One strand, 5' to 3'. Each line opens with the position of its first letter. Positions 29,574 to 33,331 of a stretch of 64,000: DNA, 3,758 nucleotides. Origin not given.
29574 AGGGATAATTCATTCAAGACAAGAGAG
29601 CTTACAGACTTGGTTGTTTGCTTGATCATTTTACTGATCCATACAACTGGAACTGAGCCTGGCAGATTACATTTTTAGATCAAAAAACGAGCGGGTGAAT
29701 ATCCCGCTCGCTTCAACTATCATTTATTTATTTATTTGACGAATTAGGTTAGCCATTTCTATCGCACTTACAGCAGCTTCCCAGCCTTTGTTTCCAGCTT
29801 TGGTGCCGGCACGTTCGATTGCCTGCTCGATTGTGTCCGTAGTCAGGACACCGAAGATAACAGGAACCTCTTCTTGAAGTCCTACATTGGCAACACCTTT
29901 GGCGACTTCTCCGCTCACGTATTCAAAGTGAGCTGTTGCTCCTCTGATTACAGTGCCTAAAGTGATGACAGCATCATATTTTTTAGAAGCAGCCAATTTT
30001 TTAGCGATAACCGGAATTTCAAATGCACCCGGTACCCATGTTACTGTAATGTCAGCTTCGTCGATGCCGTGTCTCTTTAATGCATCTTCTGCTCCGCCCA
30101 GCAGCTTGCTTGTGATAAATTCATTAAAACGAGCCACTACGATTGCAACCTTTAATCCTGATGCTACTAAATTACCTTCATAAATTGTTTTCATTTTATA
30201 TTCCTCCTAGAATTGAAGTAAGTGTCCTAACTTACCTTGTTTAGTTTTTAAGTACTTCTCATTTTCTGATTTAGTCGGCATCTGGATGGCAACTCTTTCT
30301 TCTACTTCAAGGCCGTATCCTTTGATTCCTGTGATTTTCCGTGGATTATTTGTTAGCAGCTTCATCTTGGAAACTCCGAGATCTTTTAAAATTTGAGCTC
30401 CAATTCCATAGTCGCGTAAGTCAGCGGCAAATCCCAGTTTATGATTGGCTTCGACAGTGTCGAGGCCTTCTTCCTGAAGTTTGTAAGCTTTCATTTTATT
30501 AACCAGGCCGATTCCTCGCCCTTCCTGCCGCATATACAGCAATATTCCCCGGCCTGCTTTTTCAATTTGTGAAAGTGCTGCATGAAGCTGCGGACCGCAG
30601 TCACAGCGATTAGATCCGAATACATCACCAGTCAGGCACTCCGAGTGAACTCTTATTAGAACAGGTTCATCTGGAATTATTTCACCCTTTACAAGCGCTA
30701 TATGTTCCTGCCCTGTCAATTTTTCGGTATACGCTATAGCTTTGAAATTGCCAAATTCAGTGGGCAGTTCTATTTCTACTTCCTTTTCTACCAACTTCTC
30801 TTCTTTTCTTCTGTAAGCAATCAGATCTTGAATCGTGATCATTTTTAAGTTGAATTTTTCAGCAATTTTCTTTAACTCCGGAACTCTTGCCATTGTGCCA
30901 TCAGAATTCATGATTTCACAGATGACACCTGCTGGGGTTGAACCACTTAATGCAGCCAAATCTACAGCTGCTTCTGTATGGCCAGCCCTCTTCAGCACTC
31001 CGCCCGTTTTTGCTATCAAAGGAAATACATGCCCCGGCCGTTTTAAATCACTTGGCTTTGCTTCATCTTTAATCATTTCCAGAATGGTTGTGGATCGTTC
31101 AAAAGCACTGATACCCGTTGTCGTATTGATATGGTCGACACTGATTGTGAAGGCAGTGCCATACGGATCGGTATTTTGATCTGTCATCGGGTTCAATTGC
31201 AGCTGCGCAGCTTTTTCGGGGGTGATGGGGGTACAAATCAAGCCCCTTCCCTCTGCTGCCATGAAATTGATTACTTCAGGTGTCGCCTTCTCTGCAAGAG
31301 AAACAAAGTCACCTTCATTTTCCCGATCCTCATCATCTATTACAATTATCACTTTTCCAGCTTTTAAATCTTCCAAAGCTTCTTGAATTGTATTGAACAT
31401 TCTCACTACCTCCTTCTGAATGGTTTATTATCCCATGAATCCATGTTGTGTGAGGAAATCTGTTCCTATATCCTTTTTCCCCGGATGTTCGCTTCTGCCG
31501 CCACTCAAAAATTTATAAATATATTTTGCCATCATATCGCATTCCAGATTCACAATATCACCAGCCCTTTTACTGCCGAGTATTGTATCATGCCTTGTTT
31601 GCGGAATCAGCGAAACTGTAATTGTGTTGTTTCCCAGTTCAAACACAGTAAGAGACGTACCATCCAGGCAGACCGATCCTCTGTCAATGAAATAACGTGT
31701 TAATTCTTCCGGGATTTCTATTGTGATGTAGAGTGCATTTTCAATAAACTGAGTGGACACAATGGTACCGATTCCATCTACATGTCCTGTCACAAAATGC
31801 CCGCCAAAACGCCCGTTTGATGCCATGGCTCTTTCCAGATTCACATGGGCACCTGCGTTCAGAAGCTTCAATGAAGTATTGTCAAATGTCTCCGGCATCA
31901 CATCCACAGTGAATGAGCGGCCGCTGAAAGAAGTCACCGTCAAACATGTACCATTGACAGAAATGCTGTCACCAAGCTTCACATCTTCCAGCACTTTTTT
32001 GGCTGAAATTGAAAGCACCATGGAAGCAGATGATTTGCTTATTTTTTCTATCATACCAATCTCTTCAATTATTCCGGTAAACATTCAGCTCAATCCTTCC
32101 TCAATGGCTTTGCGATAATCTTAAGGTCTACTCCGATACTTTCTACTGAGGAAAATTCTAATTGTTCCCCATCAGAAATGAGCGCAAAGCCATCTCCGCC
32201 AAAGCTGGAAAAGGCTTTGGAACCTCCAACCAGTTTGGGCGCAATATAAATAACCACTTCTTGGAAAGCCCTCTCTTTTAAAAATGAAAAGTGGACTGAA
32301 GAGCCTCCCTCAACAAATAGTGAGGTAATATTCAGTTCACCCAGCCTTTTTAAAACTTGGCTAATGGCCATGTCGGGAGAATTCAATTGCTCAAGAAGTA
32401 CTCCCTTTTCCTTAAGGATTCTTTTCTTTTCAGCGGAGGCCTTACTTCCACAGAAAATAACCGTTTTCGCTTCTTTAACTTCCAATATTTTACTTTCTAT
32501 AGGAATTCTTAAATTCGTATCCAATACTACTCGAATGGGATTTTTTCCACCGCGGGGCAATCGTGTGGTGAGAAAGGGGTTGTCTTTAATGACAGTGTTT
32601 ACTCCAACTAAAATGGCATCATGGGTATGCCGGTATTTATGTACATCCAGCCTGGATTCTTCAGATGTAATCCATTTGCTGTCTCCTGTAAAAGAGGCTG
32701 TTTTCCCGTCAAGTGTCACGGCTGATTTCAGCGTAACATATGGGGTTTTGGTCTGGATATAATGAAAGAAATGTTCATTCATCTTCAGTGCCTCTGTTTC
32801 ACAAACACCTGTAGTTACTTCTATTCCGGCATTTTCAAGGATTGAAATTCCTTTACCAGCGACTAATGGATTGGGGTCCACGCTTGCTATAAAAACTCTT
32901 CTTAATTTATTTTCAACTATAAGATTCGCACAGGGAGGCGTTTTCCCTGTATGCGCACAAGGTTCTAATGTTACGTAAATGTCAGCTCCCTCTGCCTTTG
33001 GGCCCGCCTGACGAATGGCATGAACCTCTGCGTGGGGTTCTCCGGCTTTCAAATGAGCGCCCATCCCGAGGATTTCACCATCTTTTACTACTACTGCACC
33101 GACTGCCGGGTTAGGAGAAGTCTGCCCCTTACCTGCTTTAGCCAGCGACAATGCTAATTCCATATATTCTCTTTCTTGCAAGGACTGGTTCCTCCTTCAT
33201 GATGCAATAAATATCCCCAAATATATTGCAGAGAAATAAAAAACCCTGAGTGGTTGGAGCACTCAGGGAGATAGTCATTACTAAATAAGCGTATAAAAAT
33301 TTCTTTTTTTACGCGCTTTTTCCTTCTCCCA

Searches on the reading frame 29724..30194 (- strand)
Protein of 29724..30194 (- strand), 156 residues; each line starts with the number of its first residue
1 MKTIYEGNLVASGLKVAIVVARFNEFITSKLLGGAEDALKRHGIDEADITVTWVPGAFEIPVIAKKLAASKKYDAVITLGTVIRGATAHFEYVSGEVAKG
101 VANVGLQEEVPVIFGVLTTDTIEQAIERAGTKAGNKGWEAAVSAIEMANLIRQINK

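Call 64: search_protein_families(library=pfam, max_evalue=1e-8, proteins=[window:29724-30194:-])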
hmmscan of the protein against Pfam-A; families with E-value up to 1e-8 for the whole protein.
window:29724-30194:- (156 aa): 1 family
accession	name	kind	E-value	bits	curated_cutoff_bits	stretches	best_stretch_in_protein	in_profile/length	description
PF00885.24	DMRL_synthase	-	5e-62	208.3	26.7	1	13-151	1-138/139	6,7-dimethyl-8-ribityllumazine synthase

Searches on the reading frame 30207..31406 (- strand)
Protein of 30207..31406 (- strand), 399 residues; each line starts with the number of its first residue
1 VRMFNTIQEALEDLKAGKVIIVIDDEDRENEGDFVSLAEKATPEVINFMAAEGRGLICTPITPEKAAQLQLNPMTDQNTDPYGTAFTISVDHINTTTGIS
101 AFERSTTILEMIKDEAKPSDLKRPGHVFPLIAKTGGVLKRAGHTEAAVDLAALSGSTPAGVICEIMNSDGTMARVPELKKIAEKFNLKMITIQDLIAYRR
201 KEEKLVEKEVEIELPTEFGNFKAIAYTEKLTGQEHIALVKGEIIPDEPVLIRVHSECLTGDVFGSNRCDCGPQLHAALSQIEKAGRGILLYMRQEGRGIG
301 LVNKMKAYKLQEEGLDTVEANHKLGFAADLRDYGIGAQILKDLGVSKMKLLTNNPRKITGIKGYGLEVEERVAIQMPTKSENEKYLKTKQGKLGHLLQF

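Call 64: search_protein_families(library=pfam, max_evalue=1e-8, proteins=[window:30207-31406:-])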
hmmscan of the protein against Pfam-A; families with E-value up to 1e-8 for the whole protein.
window:30207-31406:- (399 aa): 2 families
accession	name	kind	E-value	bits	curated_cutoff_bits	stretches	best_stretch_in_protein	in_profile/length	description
PF00926.24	DHBP_synthase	-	2.7e-86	288.4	26.4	1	8-198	1-191/191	3,4-dihydroxy-2-butanone 4-phosphate synthase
PF00925.25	GTP_cyclohydro2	-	1e-78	263.1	23.3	1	208-372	2-164/165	GTP cyclohydrolase II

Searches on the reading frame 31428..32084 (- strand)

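Call 64: search_protein_families(library=pfam, max_evalue=1e-8, proteins=[window:31428-32084:-])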
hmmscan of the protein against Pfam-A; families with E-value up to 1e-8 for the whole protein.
window:31428-32084:- (218 aa): 1 family
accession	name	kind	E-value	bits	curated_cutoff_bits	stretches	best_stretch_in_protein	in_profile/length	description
PF00677.23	Lum_binding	-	5.2e-49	164.6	27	2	99-183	1-86/86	Lumazine binding domain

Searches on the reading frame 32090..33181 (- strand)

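Call 64: search_protein_families(library=pfam, max_evalue=1e-8, proteins=[window:32090-33181:-])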
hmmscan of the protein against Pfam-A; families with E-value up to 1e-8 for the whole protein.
window:32090-33181:- (363 aa): 3 families
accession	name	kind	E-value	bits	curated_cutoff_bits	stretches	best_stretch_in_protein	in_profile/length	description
PF01872.23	RibD_C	-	7.2e-52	176.5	24.1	1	147-354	1-196/197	RibD C-terminal domain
PF00383.29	dCMP_cyt_deam_1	-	3.9e-19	68.9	25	1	3-99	4-101/102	Cytidine and deoxycytidylate deaminase zinc-binding region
PF14437.12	MafB19-deam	-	1.1e-11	45.3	27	1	2-111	2-112/142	MafB19-like deaminase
